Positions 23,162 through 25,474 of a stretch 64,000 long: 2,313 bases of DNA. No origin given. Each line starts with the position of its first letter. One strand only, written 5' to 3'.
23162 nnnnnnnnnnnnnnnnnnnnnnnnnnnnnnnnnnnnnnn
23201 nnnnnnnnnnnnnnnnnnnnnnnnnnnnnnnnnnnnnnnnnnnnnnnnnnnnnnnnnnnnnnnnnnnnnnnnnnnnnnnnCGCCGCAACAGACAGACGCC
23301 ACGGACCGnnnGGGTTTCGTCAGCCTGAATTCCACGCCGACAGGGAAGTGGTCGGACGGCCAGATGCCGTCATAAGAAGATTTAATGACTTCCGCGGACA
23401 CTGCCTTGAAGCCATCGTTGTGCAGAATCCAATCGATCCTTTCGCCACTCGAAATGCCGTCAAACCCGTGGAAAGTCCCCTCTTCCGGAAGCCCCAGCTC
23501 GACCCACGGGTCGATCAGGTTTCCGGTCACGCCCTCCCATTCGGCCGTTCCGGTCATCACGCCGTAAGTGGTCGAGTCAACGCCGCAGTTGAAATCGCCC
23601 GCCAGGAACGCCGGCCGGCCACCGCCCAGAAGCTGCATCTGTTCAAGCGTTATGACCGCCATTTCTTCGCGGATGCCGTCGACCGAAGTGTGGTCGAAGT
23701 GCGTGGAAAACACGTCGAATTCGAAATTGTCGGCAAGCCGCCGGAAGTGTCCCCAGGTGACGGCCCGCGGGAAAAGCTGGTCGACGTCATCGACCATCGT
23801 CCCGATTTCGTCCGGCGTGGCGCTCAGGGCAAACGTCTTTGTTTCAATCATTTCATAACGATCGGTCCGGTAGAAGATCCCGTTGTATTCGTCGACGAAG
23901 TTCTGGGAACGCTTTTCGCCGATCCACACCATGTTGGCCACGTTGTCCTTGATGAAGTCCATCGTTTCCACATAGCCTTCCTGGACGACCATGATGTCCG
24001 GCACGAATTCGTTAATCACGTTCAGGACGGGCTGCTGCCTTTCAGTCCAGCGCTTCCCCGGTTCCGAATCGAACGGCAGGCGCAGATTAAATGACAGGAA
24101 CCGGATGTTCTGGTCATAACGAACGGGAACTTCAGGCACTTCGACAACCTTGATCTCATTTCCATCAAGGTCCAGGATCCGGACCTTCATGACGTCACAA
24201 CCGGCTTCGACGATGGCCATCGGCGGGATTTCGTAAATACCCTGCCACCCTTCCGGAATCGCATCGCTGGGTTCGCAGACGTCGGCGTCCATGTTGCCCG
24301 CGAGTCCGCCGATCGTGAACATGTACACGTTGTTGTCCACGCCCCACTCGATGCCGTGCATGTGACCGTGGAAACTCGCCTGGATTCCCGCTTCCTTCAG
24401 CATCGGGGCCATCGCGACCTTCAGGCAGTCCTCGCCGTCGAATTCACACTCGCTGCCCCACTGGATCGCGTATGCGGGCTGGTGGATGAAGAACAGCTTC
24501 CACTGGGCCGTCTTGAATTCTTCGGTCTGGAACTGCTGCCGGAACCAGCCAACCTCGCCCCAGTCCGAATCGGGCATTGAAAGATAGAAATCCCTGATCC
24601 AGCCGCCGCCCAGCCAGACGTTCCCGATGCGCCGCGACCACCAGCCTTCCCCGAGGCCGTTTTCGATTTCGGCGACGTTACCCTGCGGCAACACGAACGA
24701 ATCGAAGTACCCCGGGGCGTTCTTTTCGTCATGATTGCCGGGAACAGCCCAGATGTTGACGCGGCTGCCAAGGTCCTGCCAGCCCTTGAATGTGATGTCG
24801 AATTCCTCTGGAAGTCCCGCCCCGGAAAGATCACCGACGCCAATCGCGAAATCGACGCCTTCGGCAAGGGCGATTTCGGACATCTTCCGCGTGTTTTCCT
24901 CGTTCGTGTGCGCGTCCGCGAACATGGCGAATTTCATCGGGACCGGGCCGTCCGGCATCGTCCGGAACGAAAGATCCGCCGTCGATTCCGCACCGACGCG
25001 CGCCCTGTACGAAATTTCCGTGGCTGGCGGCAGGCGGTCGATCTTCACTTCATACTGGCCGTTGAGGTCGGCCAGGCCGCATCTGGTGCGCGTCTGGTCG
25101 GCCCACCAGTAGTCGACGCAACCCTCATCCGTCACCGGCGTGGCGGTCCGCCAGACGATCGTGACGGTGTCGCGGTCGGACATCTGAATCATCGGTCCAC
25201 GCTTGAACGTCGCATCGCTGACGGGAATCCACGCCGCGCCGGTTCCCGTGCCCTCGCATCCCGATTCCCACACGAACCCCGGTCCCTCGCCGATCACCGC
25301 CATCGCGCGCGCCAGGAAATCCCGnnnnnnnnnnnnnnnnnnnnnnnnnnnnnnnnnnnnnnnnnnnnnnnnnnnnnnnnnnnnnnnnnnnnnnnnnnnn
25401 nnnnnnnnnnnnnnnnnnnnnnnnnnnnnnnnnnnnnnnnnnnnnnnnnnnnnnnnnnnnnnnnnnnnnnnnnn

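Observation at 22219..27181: Giant tri-catalytic lipoprotein (GH84-like glycosidase + purple-acid-phosphatase-like metallophosphoesterase + EEP phosphodiesterase) facing a PI-PLC-like lipoprotein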

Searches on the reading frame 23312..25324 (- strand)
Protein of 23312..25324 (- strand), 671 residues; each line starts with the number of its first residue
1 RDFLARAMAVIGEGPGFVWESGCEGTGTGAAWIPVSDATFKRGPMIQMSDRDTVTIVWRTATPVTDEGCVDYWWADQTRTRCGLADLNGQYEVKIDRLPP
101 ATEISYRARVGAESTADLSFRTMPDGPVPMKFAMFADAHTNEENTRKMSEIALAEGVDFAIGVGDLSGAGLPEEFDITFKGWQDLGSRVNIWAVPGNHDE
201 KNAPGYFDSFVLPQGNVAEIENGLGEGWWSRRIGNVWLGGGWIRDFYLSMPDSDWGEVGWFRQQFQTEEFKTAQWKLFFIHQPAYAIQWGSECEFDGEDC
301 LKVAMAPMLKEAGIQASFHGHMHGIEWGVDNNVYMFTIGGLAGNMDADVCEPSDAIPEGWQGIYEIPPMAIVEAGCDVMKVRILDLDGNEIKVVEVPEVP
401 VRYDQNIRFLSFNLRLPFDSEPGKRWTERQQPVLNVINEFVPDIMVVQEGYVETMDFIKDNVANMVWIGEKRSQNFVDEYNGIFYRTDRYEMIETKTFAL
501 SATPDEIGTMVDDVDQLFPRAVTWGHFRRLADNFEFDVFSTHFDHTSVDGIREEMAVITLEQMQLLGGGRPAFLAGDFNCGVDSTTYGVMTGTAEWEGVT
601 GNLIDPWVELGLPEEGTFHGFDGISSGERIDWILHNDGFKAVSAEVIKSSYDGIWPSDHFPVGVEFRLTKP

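Call 25: find_homologous_proteins(query=window:23312-25324:-, max_evalue=0.00001)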
Query window:23312-25324:- (671 aa): 33 proteins with E <= 0.00001 among 5429 candidates.
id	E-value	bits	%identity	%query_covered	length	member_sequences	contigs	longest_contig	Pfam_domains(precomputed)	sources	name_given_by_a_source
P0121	0.0e+0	1064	66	98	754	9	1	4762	PF12850.13,PF03372.30,PF00149.34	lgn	-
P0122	2.1e-177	610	66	57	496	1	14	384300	PF12850.13,PF00149.34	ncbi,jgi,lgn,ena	jgi:predicted phosphodiesterase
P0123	5.7e-177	608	63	59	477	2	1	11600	PF12850.13,PF00149.34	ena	-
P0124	5.7e-163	562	60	58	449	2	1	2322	PF12850.13,PF00149.34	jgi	jgi:hypothetical protein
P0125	7.7e-159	548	60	57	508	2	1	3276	PF00149.34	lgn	-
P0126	2.4e-158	547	60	57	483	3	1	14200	PF12850.13,PF00149.34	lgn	-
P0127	1.3e-156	541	59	57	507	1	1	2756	PF12850.13,PF00149.34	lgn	-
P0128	1.4e-155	537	60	57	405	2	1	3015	PF12850.13,PF00149.34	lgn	-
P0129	1.0e-154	535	59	57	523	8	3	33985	PF12850.13,PF00149.34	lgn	-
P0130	1.7e-154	534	60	57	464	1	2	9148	PF12850.13,PF00149.34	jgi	jgi:hypothetical protein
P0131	7.8e-154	532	59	58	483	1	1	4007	PF12850.13,PF00149.34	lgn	-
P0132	1.5e-153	531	59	58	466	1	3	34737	PF12850.13,PF00149.34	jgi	jgi:hypothetical protein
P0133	2.5e-152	527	60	57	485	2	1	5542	PF12850.13,PF00149.34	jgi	-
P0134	8.0e-151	522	59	57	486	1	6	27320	PF12850.13,PF00149.34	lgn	-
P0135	2.8e-149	517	57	56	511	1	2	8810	PF12850.13,PF00149.34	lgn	-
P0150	6.5e-130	453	52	56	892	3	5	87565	PF00149.34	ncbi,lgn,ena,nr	ncbi:metallophosphoesterase [Myxococcota bacterium]|nr:metallophosphoesterase [Myxococcota bacterium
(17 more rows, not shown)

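Call 27: find_encoding_contigs(protein=P0121, flank=10000, max_places=3)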
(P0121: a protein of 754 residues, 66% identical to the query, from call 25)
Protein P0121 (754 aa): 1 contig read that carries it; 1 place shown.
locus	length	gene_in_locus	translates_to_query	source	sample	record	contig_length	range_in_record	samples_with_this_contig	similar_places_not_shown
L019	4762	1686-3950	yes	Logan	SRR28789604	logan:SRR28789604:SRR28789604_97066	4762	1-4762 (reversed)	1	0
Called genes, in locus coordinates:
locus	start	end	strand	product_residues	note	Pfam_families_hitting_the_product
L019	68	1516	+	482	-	PF04734:Ceramidase_alk (faint)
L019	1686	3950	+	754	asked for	PF00149:Metallophos, PF12850:Metallophos_2 (faint), PF03372:Exo_endo_phos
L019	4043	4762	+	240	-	?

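Call 42: search_protein_families(library=pfam, proteins=[P0150], max_evalue=0.001)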
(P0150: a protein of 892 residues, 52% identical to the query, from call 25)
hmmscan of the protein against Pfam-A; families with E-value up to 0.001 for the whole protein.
P0150 (892 aa): 1 family
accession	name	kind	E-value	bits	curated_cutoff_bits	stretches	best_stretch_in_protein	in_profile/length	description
PF00149.33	Metallophos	-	8.9e-14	52.8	21.5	1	622-814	2-189/191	Calcineurin-like phosphoesterase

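Call 49: predict_structure(alignment_id=A2)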
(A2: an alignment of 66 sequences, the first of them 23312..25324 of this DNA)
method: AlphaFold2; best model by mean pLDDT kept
length: 671 residues; sequences in the alignment: 66
mean_pLDDT: 93.1   pTM: 0.74
mean pLDDT of the five models: 93.1, 92.5, 92.2, 91.7, 91.3
residues with pLDDT >= 90: 563; 70-90: 85; 50-70: 22; < 50: 1
segments of 3 or more residues with pLDDT < 50: none
pLDDT, mean of each block of 10 residues (from residue 1): 71 66 82 92 93 96 96 98 94 97 97 97 95 96 97 97 95 95 96 95 93 91 92 96 91 92 91 94 92 90 95 94 87 93 89 92 94 96 97 88 77 89 80 97 97 97 97 90 97 98 97 96 96 90 96 98 95 98 98 98 98 96 94 96 97 95 92 54
secondary structure, 60 per line:
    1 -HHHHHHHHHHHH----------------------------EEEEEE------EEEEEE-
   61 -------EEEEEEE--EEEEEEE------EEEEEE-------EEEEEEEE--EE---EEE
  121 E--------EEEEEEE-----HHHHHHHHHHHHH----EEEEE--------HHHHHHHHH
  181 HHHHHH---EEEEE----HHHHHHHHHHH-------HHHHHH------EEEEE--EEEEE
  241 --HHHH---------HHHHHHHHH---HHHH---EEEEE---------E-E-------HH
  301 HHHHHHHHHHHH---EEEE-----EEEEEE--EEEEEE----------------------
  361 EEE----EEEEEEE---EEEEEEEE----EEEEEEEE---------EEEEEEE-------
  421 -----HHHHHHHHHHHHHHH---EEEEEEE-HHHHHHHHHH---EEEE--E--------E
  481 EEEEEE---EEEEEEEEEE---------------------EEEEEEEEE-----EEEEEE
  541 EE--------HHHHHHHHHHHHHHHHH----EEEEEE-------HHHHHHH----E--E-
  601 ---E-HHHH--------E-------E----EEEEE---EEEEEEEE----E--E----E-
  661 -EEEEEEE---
elements in order: H2-13 E42-47 E54-59 E68-74 E77-83 E90-95 E103-110 E118-121 E130-136 H142-154 E159-163 H172-186 E190-194 H199-209 H217-222 E229-233 E236-240 H243-246 H256-264 H268-271 E275-279 H299-312 E316-319 E325-330 E333-338 E361-363 E368-374 E378-385 E390-397 E407-413 H426-440 E444-450 H452-461 E465-468 E480-486 E490-499 E521-529 E535-542 H551-567 E572-577 H585-591 H606-609 E631-635 E639-646 E662-668

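Call 52: fold_search(model_id=the predicted structure, library=pdb)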
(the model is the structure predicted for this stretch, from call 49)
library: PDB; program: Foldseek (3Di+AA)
matches with E <= 10: 1735; with E <= 0.001: 200
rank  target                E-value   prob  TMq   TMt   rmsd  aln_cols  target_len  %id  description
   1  3g6s                  4.6e-23  1.00  0.36  0.89   2.6       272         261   27  Crystal structure of the endonuclease/exonuclease/phosphatase (BVU_0621) from Bacteroides vulgatus. Northeast Structural (released 2009-02-17)
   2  3mpr_B                9.4e-23  1.00  0.36  0.87   2.1       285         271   29  Crystal Structure of endonuclease/exonuclease/phosphatase family protein from Bacteroides thetaiotaomicron, Northeast  (released 2010-05-26)
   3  3mpr_D                1.2e-22  1.00  0.35  0.84   2.6       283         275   30  Crystal Structure of endonuclease/exonuclease/phosphatase family protein from Bacteroides thetaiotaomicron, Northeast  (released 2010-05-26)
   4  4c1r_A                1.6e-22  1.00  0.35  0.85   2.5       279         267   31  Bacteroides thetaiotaomicron VPI-5482 mannosyl-6-phosphatase Bt3783 (released 2013-11-13)
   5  3mpr_C                1.7e-22  1.00  0.35  0.82   2.3       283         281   30  Crystal Structure of endonuclease/exonuclease/phosphatase family protein from Bacteroides thetaiotaomicron, Northeast  (released 2010-05-26)
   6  3mpr_A                7.0e-22  1.00  0.35  0.81   2.3       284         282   30  Crystal Structure of endonuclease/exonuclease/phosphatase family protein from Bacteroides thetaiotaomicron, Northeast  (released 2010-05-26)
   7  3l1w_A                4.2e-20  1.00  0.35  0.90   2.1       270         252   23  The crystal structure of a functionally unknown conserved protein from Enterococcus faecalis V583 (released 2010-01-12)
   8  3zk4_C                8.3e-20  1.00  0.43  0.50   4.9       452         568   14  Structure of purple acid phosphatase PPD1 isolated from yellow lupin (Lupinus luteus) seeds (released 2014-01-29)
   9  3zk4_B                2.0e-19  1.00  0.43  0.50   4.9       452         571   14  Structure of purple acid phosphatase PPD1 isolated from yellow lupin (Lupinus luteus) seeds (released 2014-01-29)
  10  3zk4_A                3.1e-19  1.00  0.43  0.50   4.8       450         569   14  Structure of purple acid phosphatase PPD1 isolated from yellow lupin (Lupinus luteus) seeds (released 2014-01-29)
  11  6gja_A                5.2e-19  1.00  0.45  0.60   6.6       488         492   17  PURPLE ACID PHYTASE FROM WHEAT ISOFORM B2 - H229A MUTANT (released 2019-11-27)
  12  6giz_A                9.0e-19  1.00  0.44  0.58  10.6       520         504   16  PURPLE ACID PHYTASE FROM WHEAT ISOFORM B2 - SUBSTRATE COMPLEX (released 2019-11-27)
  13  6git_A                1.3e-18  1.00  0.44  0.58  11.0       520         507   17  PURPLE ACID PHYTASE FROM WHEAT ISOFORM B2 - PRODUCT COMPLEX (released 2019-11-27)
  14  6gj2_A                4.8e-18  1.00  0.45  0.58  10.0       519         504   16  PURPLE ACID PHYTASE FROM WHEAT ISOFORM B2 - COMPLEX WITH INOSITOL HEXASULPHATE (released 2019-11-27)
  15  1xzw_B                4.8e-18  1.00  0.44  0.66   4.9       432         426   15  Sweet potato purple acid phosphatase/phosphate complex (released 2004-12-14)
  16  1xzw_A                1.2e-17  1.00  0.44  0.67   4.8       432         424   15  Sweet potato purple acid phosphatase/phosphate complex (released 2004-12-14)
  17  4dsy_B                8.6e-17  1.00  0.44  0.66   5.0       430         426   16  Crystal structure of red kidney bean purple acid phosphatase in complex with Maybridge fragment CC24201 (released 2012-09-19)
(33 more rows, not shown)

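Call 62: find_encoding_contigs(protein=P0122, flank=8000, max_places=3)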
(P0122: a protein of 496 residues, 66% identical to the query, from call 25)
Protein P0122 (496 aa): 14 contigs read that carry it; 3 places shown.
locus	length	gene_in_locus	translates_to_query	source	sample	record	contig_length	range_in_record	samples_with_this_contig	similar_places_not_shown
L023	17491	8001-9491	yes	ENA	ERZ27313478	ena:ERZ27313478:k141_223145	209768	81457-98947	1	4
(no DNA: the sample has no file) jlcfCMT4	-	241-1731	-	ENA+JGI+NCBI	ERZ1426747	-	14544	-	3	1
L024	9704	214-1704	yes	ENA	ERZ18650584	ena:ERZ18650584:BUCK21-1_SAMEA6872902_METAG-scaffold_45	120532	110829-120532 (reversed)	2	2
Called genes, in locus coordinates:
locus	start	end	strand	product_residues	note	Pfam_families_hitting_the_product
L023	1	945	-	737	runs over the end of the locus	PF13449:Phytase-like (faint), PF25919:BSH_CusB (weak), PF25973:BSH_CzcB (weak)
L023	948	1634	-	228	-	PF16316:DUF4956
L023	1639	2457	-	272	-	PF09359:VTC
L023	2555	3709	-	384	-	PF00406:ADK, PF13207:AAA_17, PF13238:AAA_18 (weak), PF13671:AAA_33 (faint), PF00406:ADK, PF13207:AAA_17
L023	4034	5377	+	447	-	PF02812:ELFV_dehydrog_N, PF00208:ELFV_dehydrog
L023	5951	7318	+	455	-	-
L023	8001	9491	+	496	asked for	PF00149:Metallophos, PF12850:Metallophos_2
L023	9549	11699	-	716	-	PF00378:ECH_1, PF16113:ECH_2, PF02737:3HCDH_N, PF00725:3HCDH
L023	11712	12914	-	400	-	PF00108:Thiolase_N, PF00109:ketoacyl-synt (weak), PF02803:Thiolase_C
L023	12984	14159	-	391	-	PF02515:CoA_transf_3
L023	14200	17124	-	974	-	PF13620:CarboxypepD_reg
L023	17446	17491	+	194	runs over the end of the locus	-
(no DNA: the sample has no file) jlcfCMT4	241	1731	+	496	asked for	PF00149:Metallophos, PF12850:Metallophos_2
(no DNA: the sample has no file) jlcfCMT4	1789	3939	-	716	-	PF00378:ECH_1, PF16113:ECH_2, PF02737:3HCDH_N, PF00725:3HCDH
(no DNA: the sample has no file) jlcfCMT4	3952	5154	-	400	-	PF00108:Thiolase_N, PF00109:ketoacyl-synt (weak), PF02803:Thiolase_C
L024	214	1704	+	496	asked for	PF00149:Metallophos, PF12850:Metallophos_2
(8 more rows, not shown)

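Call 72: search_protein_families(library=pfam, proteins=[L025:1-993:-, L025:998-3181:-, L025:3195-4214:-, L025:4262-5896:-, L025:6609-8351:+, L025:8389-9837:+, L025:12328-13142:+, L025:13698-14801:+, L025:17223-18344:+, L025:18518-21799:+], max_evalue=0.1)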
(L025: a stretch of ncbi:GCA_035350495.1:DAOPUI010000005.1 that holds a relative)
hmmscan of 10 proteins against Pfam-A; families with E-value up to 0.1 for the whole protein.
L025:1-993:- (331 aa): 1 family
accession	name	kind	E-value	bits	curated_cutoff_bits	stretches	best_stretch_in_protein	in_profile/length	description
PF00150.24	Cellulase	-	1.3e-09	38.4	23.5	1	217-325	23-123/272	Cellulase (glycosyl hydrolase family 5)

L025:998-3181:- (727 aa): 1 family
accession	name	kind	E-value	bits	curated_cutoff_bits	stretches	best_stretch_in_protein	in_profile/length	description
PF07555.19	NAGidase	-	9.1e-68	229.2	25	1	187-475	2-275/295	beta-N-acetylglucosaminidase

L025:3195-4214:- (339 aa): 2 families
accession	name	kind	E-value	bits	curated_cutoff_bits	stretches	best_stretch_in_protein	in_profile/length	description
PF13685.12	Fe-ADH_2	-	4.1e-06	27.3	28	1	61-145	64-149/149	Iron-containing alcohol dehydrogenase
PF00465.25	Fe-ADH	-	0.00021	21.4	31.3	1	71-137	80-167/168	Iron-containing alcohol dehydrogenase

L025:4262-5896:- (544 aa): 0 families

L025:6609-8351:+ (580 aa): 0 families

L025:8389-9837:+ (482 aa): 1 family
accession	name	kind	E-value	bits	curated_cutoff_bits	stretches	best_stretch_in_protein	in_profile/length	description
PF04734.18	Ceramidase_alk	-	2.7e-05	23.4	32.1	1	65-223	1-154/509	Neutral/alkaline non-lysosomal ceramidase, N-terminal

L025:12328-13142:+ (271 aa): 0 families

L025:13698-14801:+ (367 aa): 0 families

L025:17223-18344:+ (373 aa): 2 families
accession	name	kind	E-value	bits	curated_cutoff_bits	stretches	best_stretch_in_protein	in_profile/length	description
PF03372.29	Exo_endo_phos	-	1.3e-07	32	24.5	1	271-335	143-203/225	Endonuclease/Exonuclease/phosphatase family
PF22669.2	Exo_endo_phos2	-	0.0078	16.2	27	1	169-284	67-179/288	Endonuclease/Exonuclease/phosphatase family 2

L025:18518-21799:+ (1093 aa): 1 family
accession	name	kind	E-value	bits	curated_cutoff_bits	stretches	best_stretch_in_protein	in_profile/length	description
PF00801.26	PKD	-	0.019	15.4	23.5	1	327-373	33-77/80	PKD domain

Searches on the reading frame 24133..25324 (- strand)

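Call 28: search_solved_structures(query=window:24133-25324:-, max_evalue=10, show_alignments=2)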
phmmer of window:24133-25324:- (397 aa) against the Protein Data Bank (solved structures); distinct sequences matched with E-value up to 10: 10.
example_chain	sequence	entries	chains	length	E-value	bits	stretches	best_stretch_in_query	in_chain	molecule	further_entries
6gja_A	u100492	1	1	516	0.0016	20.5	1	258-339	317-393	Purple acid phosphatase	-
6git_A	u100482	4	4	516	0.0016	20.5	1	258-339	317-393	Purple acid phosphatase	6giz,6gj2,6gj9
2dxl_A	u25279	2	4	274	0.014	17.4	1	140-202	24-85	Phosphohydrolase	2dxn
1qfc_A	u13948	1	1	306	0.015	17.4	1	281-363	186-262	PROTEIN (PURPLE ACID PHOSPHATASE)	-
2zo9_B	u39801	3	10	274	0.016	17.3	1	140-202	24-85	Phosphohydrolase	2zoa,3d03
1qhw_A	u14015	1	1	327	0.017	17.1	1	281-363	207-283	PROTEIN (PURPLE ACID PHOSPHATASE)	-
2bq8_X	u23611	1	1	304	0.039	15.9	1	282-360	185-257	TARTRATE-RESISTANT ACID PHOSPHATASE TYPE 5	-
1war_A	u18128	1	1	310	0.04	15.9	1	282-360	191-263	HUMAN PURPLE ACID PHOSPHATASE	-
1ute_A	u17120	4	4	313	0.76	11.7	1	281-348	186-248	PROTEIN (II PURPLE ACID PHOSPHATASE) | Tartrate-resistant acid phosphatase type 5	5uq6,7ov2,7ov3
7ov8_A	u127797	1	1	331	0.8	11.6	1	281-348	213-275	Tartrate-resistant acid phosphatase type 5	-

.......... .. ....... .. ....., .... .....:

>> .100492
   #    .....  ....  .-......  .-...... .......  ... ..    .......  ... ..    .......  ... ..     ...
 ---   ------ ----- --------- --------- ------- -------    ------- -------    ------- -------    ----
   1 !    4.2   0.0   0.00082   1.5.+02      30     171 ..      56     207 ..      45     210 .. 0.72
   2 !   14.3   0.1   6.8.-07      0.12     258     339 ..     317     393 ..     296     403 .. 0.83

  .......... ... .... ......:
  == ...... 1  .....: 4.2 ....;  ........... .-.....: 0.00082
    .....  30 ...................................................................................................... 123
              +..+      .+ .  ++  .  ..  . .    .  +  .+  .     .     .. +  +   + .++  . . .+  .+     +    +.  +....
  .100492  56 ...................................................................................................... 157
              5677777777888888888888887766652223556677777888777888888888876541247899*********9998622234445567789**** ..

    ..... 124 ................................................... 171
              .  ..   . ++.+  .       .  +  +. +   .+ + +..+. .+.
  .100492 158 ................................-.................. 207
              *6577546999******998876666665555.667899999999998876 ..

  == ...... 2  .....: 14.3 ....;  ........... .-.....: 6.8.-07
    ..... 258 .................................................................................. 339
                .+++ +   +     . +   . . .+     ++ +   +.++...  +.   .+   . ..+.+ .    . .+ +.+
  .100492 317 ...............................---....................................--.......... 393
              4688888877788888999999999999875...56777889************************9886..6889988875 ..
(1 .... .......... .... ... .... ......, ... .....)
